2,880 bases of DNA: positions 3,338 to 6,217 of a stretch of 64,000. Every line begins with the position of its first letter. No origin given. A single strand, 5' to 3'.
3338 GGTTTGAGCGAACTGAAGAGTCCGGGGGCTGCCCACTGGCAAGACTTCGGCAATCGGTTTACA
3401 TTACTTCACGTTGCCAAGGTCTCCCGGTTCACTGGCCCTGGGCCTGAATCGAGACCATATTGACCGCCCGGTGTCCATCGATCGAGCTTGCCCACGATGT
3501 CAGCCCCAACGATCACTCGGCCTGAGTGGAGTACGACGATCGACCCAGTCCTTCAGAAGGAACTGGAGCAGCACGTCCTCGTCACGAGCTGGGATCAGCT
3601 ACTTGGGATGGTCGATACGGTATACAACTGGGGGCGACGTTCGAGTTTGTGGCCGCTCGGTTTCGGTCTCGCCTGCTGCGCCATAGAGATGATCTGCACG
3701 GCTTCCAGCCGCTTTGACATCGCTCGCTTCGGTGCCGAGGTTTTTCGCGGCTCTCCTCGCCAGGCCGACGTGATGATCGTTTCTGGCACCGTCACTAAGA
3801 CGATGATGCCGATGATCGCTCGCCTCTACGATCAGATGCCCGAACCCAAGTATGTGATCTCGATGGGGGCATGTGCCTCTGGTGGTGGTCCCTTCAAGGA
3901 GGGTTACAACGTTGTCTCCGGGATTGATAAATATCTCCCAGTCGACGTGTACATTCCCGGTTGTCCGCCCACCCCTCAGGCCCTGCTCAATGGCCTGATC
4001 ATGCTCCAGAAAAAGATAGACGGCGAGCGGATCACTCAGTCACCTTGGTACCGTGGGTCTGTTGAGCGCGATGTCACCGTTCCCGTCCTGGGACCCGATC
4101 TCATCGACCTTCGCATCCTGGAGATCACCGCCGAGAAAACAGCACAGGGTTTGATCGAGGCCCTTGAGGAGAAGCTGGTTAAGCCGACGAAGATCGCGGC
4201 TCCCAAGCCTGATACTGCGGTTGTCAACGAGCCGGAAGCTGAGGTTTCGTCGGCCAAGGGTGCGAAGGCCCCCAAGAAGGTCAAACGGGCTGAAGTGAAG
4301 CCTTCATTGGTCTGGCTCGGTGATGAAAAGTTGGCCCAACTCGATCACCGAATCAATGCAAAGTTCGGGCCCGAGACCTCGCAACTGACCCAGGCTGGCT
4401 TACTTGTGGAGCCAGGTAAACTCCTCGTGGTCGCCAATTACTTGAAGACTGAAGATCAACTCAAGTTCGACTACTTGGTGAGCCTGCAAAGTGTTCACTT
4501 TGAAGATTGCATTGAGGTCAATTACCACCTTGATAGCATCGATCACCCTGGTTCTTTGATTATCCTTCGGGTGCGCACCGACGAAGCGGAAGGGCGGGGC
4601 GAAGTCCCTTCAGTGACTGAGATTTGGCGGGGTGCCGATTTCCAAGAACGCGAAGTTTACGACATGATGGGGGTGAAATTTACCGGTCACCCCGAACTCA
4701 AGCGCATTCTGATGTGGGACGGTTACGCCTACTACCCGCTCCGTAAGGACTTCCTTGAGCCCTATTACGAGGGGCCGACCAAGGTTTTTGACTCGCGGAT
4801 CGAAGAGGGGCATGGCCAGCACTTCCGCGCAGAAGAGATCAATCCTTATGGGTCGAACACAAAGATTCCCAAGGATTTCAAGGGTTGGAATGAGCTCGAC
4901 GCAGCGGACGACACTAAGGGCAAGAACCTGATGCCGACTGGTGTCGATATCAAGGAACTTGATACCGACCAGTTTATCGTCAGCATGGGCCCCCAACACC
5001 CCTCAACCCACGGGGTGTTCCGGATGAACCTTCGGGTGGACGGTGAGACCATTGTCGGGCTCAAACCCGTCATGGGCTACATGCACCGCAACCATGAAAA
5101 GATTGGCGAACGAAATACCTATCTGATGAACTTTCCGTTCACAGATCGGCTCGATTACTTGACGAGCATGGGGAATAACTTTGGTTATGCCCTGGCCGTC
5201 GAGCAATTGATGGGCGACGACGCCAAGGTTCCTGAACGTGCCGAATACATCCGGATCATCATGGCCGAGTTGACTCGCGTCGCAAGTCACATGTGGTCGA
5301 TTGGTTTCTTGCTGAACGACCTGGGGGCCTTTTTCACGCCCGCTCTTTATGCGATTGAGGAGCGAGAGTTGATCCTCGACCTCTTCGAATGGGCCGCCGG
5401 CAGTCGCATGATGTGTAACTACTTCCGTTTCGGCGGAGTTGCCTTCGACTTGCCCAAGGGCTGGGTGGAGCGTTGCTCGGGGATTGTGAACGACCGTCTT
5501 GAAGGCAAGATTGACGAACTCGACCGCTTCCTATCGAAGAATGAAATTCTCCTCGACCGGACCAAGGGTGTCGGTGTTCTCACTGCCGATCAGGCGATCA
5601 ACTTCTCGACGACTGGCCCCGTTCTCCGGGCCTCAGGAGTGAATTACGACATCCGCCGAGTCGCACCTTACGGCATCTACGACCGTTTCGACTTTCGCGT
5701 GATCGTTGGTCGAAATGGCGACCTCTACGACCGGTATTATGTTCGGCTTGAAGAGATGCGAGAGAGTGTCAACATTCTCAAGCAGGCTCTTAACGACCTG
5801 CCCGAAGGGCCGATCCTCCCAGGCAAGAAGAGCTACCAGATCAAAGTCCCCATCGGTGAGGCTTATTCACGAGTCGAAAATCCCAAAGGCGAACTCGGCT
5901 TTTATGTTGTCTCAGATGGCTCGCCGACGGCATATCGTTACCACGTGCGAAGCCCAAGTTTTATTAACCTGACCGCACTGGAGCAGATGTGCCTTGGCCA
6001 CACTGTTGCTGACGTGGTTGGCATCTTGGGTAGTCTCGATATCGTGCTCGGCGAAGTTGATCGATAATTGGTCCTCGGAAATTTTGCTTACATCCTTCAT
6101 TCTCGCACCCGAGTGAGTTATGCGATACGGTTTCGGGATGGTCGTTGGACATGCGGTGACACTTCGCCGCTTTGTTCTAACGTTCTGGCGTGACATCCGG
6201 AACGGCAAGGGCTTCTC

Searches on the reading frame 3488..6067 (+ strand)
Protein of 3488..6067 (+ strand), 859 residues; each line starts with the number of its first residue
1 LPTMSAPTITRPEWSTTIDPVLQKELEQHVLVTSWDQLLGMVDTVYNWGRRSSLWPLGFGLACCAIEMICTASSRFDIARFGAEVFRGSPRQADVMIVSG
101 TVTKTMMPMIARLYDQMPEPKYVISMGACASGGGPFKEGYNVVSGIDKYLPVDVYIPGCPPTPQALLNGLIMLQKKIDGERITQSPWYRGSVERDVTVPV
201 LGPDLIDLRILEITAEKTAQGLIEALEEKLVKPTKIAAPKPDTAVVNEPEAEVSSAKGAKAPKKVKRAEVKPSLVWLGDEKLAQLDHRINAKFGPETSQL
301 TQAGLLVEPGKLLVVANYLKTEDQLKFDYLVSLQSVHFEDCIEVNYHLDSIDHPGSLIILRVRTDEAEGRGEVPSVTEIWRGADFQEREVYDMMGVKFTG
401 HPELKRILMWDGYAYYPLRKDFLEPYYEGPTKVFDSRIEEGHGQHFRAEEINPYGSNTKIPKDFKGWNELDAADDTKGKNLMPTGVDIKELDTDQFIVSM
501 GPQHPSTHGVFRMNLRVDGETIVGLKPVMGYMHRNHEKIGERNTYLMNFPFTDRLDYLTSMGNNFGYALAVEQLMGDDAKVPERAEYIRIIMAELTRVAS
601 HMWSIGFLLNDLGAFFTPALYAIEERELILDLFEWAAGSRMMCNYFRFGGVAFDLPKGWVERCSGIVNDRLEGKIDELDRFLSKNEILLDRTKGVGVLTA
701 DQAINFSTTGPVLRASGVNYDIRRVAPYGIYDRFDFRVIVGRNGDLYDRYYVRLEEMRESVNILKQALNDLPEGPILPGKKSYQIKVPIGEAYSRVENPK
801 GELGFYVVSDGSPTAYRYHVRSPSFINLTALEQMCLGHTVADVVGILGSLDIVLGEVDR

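Call 92: search_protein_families(library=pfam, proteins=[window:3488-6067:+], max_evalue=0.001)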
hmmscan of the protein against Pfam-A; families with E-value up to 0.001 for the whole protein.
window:3488-6067:+ (859 aa): 3 families
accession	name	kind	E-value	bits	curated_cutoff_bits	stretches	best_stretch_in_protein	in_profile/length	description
PF00346.24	Complex1_49kDa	-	2.2e-93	312.7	24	1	611-859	1-271/271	Respiratory-chain NADH dehydrogenase, 49 Kd subunit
PF00329.25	Complex1_30kDa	-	5e-35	121.2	22.5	1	306-422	2-118/124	Respiratory-chain NADH dehydrogenase, 30 Kd subunit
PF01058.29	Oxidored_q6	-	4.1e-28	98.1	27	1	63-172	1-127/128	NADH ubiquinone oxidoreductase, 20 Kd subunit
